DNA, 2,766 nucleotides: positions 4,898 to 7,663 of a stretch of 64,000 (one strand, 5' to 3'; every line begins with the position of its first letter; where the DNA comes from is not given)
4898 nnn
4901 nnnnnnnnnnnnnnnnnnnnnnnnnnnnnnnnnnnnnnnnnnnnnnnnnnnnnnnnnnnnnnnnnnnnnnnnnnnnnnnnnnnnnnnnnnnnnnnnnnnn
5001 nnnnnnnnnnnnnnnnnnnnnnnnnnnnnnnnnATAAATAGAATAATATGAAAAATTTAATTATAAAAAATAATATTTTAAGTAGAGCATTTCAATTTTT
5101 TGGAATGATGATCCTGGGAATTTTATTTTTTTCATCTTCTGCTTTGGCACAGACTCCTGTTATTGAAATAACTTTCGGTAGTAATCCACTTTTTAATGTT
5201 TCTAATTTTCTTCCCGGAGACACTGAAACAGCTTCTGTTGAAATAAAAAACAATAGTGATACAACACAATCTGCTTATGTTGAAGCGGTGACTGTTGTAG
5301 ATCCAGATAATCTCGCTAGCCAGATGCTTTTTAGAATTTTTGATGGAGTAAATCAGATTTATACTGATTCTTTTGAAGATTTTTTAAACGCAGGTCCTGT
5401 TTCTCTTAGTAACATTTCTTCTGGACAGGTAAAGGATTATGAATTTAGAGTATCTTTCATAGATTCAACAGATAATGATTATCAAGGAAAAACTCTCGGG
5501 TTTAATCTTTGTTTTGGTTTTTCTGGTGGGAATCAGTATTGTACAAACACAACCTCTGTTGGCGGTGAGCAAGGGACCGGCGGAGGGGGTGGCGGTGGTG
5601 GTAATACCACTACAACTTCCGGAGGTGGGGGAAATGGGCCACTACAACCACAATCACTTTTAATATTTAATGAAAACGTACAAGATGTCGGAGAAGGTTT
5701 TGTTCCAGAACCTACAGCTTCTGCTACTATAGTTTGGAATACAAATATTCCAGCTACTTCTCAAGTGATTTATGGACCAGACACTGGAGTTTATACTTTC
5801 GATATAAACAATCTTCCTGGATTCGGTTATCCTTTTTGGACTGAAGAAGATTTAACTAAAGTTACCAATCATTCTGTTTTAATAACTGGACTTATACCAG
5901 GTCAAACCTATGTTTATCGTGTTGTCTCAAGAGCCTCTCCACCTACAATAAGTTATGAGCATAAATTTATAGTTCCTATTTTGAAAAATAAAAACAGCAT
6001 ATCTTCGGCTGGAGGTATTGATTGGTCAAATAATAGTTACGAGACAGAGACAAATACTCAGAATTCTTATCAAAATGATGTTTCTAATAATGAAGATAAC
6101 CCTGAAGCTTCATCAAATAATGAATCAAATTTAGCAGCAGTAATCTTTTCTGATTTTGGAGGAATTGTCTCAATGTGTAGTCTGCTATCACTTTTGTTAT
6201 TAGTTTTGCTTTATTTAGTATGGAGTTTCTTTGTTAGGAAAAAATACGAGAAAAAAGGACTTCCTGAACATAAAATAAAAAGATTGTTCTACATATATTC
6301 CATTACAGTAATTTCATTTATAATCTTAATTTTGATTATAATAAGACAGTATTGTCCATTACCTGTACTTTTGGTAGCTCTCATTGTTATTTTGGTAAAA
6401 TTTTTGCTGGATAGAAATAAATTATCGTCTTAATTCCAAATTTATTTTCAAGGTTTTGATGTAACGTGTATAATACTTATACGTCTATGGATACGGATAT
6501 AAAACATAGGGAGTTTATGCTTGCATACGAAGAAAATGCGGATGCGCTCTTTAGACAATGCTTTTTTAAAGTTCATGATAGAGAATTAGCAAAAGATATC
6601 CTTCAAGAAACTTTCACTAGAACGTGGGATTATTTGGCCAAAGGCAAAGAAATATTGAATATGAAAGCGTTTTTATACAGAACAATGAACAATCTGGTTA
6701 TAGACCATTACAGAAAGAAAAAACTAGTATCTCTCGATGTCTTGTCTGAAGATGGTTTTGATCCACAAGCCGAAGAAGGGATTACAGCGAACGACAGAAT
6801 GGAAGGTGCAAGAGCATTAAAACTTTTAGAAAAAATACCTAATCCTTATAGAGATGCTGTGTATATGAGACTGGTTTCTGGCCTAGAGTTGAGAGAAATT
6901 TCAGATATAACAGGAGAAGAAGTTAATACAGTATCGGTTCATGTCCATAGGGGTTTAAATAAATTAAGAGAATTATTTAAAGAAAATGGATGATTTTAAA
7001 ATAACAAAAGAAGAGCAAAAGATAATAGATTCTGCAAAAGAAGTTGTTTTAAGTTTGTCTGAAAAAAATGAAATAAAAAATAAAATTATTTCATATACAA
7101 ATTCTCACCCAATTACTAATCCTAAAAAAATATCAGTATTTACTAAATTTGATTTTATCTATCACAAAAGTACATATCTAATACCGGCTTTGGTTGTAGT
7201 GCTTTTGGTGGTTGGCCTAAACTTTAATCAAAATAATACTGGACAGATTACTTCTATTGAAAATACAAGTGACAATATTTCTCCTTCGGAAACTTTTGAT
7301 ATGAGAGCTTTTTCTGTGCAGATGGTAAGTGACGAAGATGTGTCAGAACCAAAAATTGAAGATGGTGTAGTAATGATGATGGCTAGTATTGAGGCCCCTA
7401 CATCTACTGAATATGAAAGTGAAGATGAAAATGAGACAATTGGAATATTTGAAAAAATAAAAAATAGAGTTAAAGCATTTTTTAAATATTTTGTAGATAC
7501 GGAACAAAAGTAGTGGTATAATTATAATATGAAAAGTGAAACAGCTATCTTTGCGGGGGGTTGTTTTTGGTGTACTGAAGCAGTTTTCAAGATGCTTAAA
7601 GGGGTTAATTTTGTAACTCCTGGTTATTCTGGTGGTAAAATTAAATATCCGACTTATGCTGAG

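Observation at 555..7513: TasA/SipW-type secreted-fibre operon with its own signal peptidase, an LTD/acidic-tail giant protein and an adjacent ECF sigma/anti-sigma pair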

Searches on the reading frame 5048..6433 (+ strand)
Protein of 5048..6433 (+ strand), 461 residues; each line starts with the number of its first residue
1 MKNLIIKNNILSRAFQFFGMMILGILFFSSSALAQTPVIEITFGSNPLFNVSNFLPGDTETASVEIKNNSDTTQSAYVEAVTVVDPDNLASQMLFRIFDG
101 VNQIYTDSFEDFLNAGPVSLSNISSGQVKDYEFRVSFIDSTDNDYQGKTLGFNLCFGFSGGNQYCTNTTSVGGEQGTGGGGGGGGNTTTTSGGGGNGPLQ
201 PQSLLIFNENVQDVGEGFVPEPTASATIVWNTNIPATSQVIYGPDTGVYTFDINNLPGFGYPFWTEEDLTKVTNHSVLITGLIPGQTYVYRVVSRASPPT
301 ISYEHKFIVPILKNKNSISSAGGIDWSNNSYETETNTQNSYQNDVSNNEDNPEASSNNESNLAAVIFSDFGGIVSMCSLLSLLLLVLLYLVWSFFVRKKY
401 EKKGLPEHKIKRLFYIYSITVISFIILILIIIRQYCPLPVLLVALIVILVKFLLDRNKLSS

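Call 3: search_protein_families(library=ncbifam, proteins=[window:5048-6433:+], max_evalue=0.1)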
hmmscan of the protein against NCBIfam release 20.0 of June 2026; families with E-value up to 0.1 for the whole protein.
window:5048-6433:+ (461 aa): 1 family
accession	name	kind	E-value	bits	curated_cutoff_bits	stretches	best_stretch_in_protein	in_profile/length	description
NF040906.3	GguB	equivalog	0.0068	15.7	450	1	374-452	161-238/375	multiple monosaccharide ABC transporter permease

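Call 4: search_protein_families(library=pfam, proteins=[window:5048-6433:+], max_evalue=0.1)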
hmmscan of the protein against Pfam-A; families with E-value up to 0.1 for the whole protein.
window:5048-6433:+ (461 aa): 3 families
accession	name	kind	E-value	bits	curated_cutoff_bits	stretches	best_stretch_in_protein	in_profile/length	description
PF16656.11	Pur_ac_phosph_N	-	9.5e-09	36.1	30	1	222-301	11-85/93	Purple acid Phosphatase, N-terminal domain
PF06024.17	Orf78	-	0.05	14.3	29.4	1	335-403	29-93/101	Orf78 (ac78)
PF12389.13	Peptidase_M73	-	0.082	13.2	22.5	0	38-70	42-74/196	Camelysin metallo-endopeptidase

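Call 44: find_homologous_proteins(query=window:5048-6430:+, max_evalue=0.001)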
Query window:5048-6430:+ (461 aa): 215 proteins with E <= 0.001 among 8000 candidates; the best 120 are listed.
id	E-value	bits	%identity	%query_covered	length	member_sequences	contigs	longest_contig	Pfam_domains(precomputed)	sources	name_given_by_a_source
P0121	0.0e+0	1027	100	100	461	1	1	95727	PF16656.12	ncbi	-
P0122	4.3e-182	624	61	97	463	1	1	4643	PF16656.12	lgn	-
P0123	3.1e-119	417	46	95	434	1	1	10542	PF16656.12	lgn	-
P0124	4.3e-119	417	50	91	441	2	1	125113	PF16656.12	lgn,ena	-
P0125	5.2e-118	413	47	92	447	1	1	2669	PF16656.12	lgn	-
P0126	3.9e-116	407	47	92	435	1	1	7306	PF16656.12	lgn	-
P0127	8.0e-115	403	46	94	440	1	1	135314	PF16656.12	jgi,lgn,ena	-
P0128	2.7e-113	397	46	93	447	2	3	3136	PF16656.12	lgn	-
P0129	1.9e-111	391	46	93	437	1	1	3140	PF16656.12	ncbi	-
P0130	9.6e-111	389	44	95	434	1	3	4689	PF16656.12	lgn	-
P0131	1.7e-109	385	42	97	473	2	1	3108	PF16656.12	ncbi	-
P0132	2.0e-109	385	45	95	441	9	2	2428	PF16656.12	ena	-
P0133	1.9e-108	382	45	95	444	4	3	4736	PF16656.12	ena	-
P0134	7.8e-107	376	44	89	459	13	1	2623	PF16656.12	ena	-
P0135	1.3e-104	369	46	93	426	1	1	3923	PF16656.12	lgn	-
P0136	3.4e-104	367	44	99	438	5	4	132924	PF16656.12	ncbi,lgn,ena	ncbi:MAG: fibronectin type III domain-containing protein [Patescibacteria group bacterium]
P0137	1.5e-103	365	42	98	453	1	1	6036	PF16656.12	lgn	-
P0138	6.3e-103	363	45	54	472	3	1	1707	PF16656.12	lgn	-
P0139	1.6e-102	362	44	99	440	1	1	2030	PF16656.12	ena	-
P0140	4.3e-102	361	44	95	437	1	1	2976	PF16656.12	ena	-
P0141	4.7e-102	360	44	95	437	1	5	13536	PF16656.12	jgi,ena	-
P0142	7.2e-102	360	42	97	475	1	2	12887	PF16656.12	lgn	-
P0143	3.0e-101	358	43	96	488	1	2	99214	PF16656.12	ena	-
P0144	1.5e-100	356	55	63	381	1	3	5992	PF16656.12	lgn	-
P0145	2.1e-99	352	43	93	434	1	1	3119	PF16656.12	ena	-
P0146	5.2e-99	350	44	91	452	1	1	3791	PF16656.12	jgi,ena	-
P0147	1.6e-97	345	44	87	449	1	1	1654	PF16656.12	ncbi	-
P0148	8.0e-97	343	43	93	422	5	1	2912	PF16656.12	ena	-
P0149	2.6e-95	338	41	99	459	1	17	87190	PF16656.12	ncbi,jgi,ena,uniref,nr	ncbi:hypothetical protein A2641_03870 [Candidatus Nomurabacteria bacterium RIFCSPHIGHO2_01_FULL_37_2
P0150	3.3e-95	338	43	95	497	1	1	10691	PF16656.12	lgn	-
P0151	3.7e-95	338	41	99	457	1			PF16656.12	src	-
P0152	4.0e-95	338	43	91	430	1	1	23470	PF16656.12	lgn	-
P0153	5.9e-95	337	40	97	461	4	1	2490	PF16656.12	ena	-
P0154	1.5e-94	336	41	94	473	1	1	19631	PF16656.12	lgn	-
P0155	2.6e-93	332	41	91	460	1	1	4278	PF16656.12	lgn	-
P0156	3.2e-92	328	42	95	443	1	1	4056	PF16656.12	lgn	-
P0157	6.2e-92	327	38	96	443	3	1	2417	PF16656.12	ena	-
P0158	3.6e-91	325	39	96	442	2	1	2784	PF16656.12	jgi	jgi:hypothetical protein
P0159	4.3e-91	324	40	93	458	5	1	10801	PF16656.12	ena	-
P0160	2.4e-90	322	42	91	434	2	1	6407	PF16656.12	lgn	-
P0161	1.1e-89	320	39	95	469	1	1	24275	PF16656.12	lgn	-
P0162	1.1e-89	320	42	93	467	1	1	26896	PF16656.12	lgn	-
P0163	3.6e-89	318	51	66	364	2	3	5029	PF16656.12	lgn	-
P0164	1.6e-88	316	41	98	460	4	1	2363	PF16656.12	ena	-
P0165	4.1e-88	315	40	94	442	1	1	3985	PF16656.12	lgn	-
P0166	6.8e-88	314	45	82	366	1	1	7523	PF16656.12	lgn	-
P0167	1.5e-87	313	43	87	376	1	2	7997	PF16656.12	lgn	-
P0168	2.4e-87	312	40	95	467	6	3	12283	PF16656.12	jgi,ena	-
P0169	3.4e-87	311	42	90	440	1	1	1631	PF16656.12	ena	-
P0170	1.3e-86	310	40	95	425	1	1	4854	PF16656.12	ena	-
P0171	1.3e-86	310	42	94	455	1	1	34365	PF16656.12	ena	-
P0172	1.9e-86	309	40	92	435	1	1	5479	PF16656.12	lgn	-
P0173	2.6e-86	309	47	56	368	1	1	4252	PF16656.12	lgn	-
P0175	2.3e-85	305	45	76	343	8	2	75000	PF16656.12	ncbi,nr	ncbi:TPA: hypothetical protein DIU22_04970 [Candidatus Woesebacteria bacterium]|nr:hypothetical prot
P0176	3.3e-85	305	40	93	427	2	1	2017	PF16656.12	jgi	jgi:hypothetical protein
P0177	8.3e-85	304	42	84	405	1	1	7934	PF16656.12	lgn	-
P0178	2.4e-84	302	45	83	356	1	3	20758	PF16656.12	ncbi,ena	-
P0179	7.9e-84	300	48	67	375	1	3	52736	PF16656.12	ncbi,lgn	-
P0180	1.0e-83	300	47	63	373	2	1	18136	PF16656.12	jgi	-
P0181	1.1e-83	300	39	93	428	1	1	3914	PF16656.12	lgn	-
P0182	1.1e-83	300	38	96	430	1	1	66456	PF16656.12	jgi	jgi:hypothetical protein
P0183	1.9e-83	299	39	93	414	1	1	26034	PF16656.12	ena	-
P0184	3.4e-82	295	44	83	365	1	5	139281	PF16656.12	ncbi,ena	ncbi:MAG: fibronectin type III domain-containing protein [Patescibacteria group bacterium]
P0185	5.1e-82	294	41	91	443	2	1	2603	PF16656.12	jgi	-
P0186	5.8e-82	294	38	99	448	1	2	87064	PF16656.12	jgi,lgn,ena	jgi:hypothetical protein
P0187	2.3e-80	289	39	91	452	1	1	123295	PF16656.12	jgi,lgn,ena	-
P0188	2.9e-80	289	42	83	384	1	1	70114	PF16656.12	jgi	jgi:hypothetical protein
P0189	8.8e-80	287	38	89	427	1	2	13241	PF16656.12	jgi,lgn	-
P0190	2.0e-79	286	38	100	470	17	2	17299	PF16656.12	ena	-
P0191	2.1e-79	286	39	93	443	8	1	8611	PF16656.12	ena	-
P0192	4.8e-79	285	38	95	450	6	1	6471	PF16656.12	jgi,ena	-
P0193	1.9e-78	283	41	91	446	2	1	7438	PF16656.12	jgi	-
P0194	2.6e-78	282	37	97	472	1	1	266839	PF16656.12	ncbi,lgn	-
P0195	2.7e-78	282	42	84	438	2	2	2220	PF16656.12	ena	-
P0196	4.4e-78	281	39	92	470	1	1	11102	PF16656.12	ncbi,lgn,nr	ncbi:MAG: fibronectin type III domain-containing protein [bacterium]|nr:fibronectin type III domain-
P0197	6.6e-78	281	43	73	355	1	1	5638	PF16656.12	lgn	-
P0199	1.4e-77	280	41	78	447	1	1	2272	PF16656.12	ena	-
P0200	1.5e-77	280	43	82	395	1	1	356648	PF16656.12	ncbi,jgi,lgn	ncbi:MAG: fibronectin type III domain-containing protein [Candidatus Paceibacterota bacterium]|jgi:h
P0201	1.7e-77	279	48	64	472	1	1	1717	PF16656.12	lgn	-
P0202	3.9e-77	278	39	89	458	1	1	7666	PF16656.12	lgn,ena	-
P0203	3.6e-76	275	41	85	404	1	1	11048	PF16656.12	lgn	-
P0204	4.6e-76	275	43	77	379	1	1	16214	PF16656.12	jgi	jgi:hypothetical protein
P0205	6.3e-76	274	39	81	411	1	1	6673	PF16656.12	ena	-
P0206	6.4e-76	274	39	94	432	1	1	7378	PF16656.12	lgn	-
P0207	6.8e-76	274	37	98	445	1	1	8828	PF16656.12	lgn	-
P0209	1.4e-75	273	43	86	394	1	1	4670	PF16656.12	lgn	-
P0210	5.9e-75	271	39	80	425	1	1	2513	PF16656.12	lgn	-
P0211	6.6e-75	271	40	91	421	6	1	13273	PF16656.12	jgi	-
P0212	7.7e-75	271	38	88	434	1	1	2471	PF16656.12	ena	-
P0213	8.7e-75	271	41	77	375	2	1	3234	PF16656.12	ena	-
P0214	1.7e-74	270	48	63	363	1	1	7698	PF16656.12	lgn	-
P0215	1.8e-74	270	37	93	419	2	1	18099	PF16656.12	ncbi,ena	-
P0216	3.6e-74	269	40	93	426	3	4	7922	PF16656.12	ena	-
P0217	1.3e-73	267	39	90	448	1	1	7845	PF16656.12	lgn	-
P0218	2.3e-73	266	41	80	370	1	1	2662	PF16656.12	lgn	-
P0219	3.1e-73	265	40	89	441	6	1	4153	PF16656.12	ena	-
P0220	7.0e-72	261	49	64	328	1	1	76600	PF16656.12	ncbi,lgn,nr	ncbi:fibronectin type III domain-containing protein [Candidatus Kaiserbacteria bacterium]|nr:fibrone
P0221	1.3e-71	260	43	77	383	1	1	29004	PF16656.12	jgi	jgi:hypothetical protein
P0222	1.9e-71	260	38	94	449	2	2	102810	PF16656.12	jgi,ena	-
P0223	8.2e-71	257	38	95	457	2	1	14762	PF16656.12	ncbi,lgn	-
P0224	9.2e-71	257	40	83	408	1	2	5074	PF16656.12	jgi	jgi:hypothetical protein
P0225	1.3e-70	257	37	96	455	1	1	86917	PF16656.12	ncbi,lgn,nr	ncbi:MAG: fibronectin type III domain-containing protein [bacterium]|nr:fibronectin type III domain-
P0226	2.2e-70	256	39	98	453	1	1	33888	PF16656.12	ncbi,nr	ncbi:MAG: fibronectin type III domain-containing protein [bacterium]|nr:fibronectin type III domain-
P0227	7.2e-70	254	42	36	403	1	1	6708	PF16656.12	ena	-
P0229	7.8e-69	251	35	93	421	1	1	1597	PF16656.12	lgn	-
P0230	1.3e-68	250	47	64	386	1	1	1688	PF16656.12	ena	-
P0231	1.5e-68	250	37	93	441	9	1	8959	PF16656.12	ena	-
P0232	2.5e-67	246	46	64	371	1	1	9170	PF16656.12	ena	-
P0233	2.6e-67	246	48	61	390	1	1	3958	PF16656.12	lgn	-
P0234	2.9e-67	246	49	53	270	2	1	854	PF16656.12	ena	-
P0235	3.4e-67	246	34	98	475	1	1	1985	PF16656.12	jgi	-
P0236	3.5e-67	246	37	93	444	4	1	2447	PF16656.12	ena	-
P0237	4.1e-67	245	36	95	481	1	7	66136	PF16656.12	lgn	-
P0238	7.3e-67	244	39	79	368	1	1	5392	PF16656.12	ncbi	-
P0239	8.0e-67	244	44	67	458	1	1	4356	PF16656.12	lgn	-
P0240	1.3e-66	244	42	64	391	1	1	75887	PF16656.12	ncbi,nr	ncbi:MAG: fibronectin type III domain-containing protein [Patescibacteria group bacterium]|nr:fibron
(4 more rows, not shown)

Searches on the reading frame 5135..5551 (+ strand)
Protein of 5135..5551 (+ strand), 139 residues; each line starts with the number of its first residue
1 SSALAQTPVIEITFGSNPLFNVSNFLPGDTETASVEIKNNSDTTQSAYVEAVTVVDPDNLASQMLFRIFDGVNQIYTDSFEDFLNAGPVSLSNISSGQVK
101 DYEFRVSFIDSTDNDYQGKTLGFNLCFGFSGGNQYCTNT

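Call 52: predict_structure(alignment_id=A5)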
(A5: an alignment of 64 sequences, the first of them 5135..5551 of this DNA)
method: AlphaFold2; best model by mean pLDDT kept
length: 139 residues; sequences in the alignment: 64
mean_pLDDT: 93.4   pTM: 0.85
mean pLDDT of the five models: 93.4, 91.3, 90.5, 90.5, 89.9
residues with pLDDT >= 90: 114; 70-90: 20; 50-70: 5; < 50: 0
segments of 3 or more residues with pLDDT < 50: none
pLDDT, mean of each block of 10 residues (from residue 1): 74 95 91 98 97 96 97 97 97 98 95 83 97 94
secondary structure, 60 per line:
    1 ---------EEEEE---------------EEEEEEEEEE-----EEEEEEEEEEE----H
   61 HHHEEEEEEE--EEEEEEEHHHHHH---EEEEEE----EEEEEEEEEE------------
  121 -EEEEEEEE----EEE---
elements in order: E10-14 E30-39 E45-55 H60-63 E64-70 E73-79 H80-85 E89-94 E99-108 E122-129 E134-136

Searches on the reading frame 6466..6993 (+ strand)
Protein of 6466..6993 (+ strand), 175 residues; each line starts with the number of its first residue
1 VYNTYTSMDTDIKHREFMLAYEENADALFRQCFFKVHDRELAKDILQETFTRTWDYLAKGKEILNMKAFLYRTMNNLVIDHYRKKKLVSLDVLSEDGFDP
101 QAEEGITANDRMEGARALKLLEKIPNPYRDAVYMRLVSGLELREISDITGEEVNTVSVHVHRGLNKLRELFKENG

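Call 3: search_protein_families(library=ncbifam, proteins=[window:6466-6993:+], max_evalue=0.1)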
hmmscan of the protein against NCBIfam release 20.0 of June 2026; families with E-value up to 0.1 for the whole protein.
window:6466-6993:+ (175 aa): 87 families (the best 25 are shown)
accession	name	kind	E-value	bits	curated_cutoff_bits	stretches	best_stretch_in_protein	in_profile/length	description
NF058625.1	sigma_PG0214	equivalog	5.3e-23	81.6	130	1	15-173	4-163/170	GFO_1088 family ECF-type sigma factor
TIGR02950.1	SigM_subfam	subfamily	1.3e-18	67.4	147.95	1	21-170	6-157/159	RNA polymerase sigma factor, SigM family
NF007223.0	PRK09641.1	equivalog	2e-18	66.9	209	1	25-172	28-185/187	RNA polymerase sigma factor SigW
TIGR02985.1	Sig70_bacteroi1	subfamily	2.5e-18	66.8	126.4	1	16-169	2-160/162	RNA polymerase sigma-70 factor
TIGR02959.1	SigZ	equivalog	6.1e-18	65.2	168.65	1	35-172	15-149/170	RNA polymerase sigma factor SigZ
NF009166.1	PRK12513.1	equivalog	1e-17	64.5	206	1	17-173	24-188/193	RNA polymerase sigma factor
TIGR02983.1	SigE-fam_strep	subfamily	1.4e-17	64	141.55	1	13-173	4-160/162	SigE family RNA polymerase sigma factor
TIGR02937.1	sigma70-ECF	superfamily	1.8e-17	63.5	42.9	1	21-169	7-163/165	sigma-70 family RNA polymerase sigma factor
NF053879.1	RNAPolSigSigVBac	equivalog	2.3e-17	63.1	190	1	17-173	6-157/160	RNA polymerase sigma factor SigV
NF007215.0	PRK09637.1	equivalog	3.8e-17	62.8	212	1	34-172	20-155/181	RNA polymerase sigma factor SigZ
NF007226.0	PRK09644.1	equivalog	2.9e-16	60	199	1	27-174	13-160/166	RNA polymerase sigma factor SigM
TIGR02947.1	SigH_actino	hypoth_equivalog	5.3e-16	58.9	251.55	1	32-171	28-179/193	RNA polymerase sigma-70 factor, TIGR02947 family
TIGR02952.1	Sig70_famx2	equivalog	4.8e-15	55.9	206.45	1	15-170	11-169/170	ECF subfamily RNA polymerase sigma factor, BldN family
NF009170.0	PRK12517.1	subfamily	4.9e-15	55.4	197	1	9-173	17-178/188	RNA polymerase sigma factor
TIGR02948.1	SigW_bacill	equivalog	5.5e-15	55.9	243.1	1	25-170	28-183/187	RNA polymerase sigma factor SigW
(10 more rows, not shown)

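Call 4: search_protein_families(library=pfam, proteins=[window:6466-6993:+], max_evalue=0.1)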
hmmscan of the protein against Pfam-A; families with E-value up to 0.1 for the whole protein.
window:6466-6993:+ (175 aa): 3 families
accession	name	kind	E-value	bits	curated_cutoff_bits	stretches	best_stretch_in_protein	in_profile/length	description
PF08281.18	Sigma70_r4_2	-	1.8e-09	37.6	25.7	1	118-167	5-54/54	Sigma-70, region 4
PF04542.20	Sigma70_r2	-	2.8e-09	37.1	24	1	21-86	2-69/71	Sigma-70 region 2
PF04545.22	Sigma70_r4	-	0.00015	21.6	24.1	1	123-169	4-50/50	Sigma-70, region 4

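Call 56: find_related_loci(query=window:6466-6990:+, collection=metagenome_contigs, flank=8000)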
Query window:6466-6990:+ (175 aa) in metagenome_contigs; peptide patterns used: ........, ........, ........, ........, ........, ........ (x = any residue, [..] = any of these).
161 stretches matched a pattern; 8 encode a relative of the query (tblastn E <= 1e-3); 8 distinct loci.
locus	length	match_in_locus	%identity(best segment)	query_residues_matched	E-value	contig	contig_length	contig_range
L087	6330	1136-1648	78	1-171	7e-96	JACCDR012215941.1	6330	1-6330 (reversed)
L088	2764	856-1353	74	6-171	7e-88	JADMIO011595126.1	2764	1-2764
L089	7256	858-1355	74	6-171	3e-86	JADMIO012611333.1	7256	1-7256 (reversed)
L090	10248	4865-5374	70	2-171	2e-84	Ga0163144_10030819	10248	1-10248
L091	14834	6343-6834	75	8-171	1e-84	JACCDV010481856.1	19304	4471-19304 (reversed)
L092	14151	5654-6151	72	6-171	3e-83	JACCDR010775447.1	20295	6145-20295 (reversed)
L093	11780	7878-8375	72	6-171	2e-82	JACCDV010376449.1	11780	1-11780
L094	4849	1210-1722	58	2-172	9e-72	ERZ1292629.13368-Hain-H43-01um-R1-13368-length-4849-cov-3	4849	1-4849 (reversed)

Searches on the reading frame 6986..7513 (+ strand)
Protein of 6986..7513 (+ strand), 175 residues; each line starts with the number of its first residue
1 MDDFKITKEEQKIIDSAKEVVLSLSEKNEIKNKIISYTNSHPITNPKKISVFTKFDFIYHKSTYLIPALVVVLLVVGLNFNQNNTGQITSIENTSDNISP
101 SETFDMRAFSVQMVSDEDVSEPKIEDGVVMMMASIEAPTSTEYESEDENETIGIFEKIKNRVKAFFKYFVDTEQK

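Call 3: search_protein_families(library=ncbifam, proteins=[window:6986-7513:+], max_evalue=0.1)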
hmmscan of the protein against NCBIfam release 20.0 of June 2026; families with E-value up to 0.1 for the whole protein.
window:6986-7513:+ (175 aa): 1 family
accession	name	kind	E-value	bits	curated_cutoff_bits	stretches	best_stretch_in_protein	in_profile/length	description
NF038036.1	TCP11_Legionella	equivalog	0.0046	15.1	200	1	101-164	790-849/927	TCP11-related protein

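Call 4: search_protein_families(library=pfam, proteins=[window:6986-7513:+], max_evalue=0.1)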
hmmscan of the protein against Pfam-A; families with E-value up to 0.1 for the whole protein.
window:6986-7513:+ (175 aa): 0 families

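Call 74: search_protein_families(library=pfam, alignment_id=A7, max_evalue=0.01)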
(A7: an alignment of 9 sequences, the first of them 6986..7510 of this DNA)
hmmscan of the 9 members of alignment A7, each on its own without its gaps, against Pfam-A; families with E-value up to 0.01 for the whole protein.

A. member 1, window:6986-7510:+ (175 aa): 0 families

B. families by the number of members that match (of 9 scanned): 7 families
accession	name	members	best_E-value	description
PF00173.33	Cyt-b5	8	2.3e-16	Cytochrome b5-like Heme/Steroid binding domain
PF18915.5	DUF5667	7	4.2e-10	Domain of unknown function (DUF5667)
PF12700.13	HlyD_2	1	0.00053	HlyD family secretion protein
PF09073.15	BUD22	1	0.00085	BUD22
PF02862.22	DDHD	1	0.0021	DDHD domain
PF07267.16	Nucleo_P87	1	0.0059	Nucleopolyhedrovirus capsid protein P87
PF09507.16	CDC27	1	0.0071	DNA polymerase subunit Cdc27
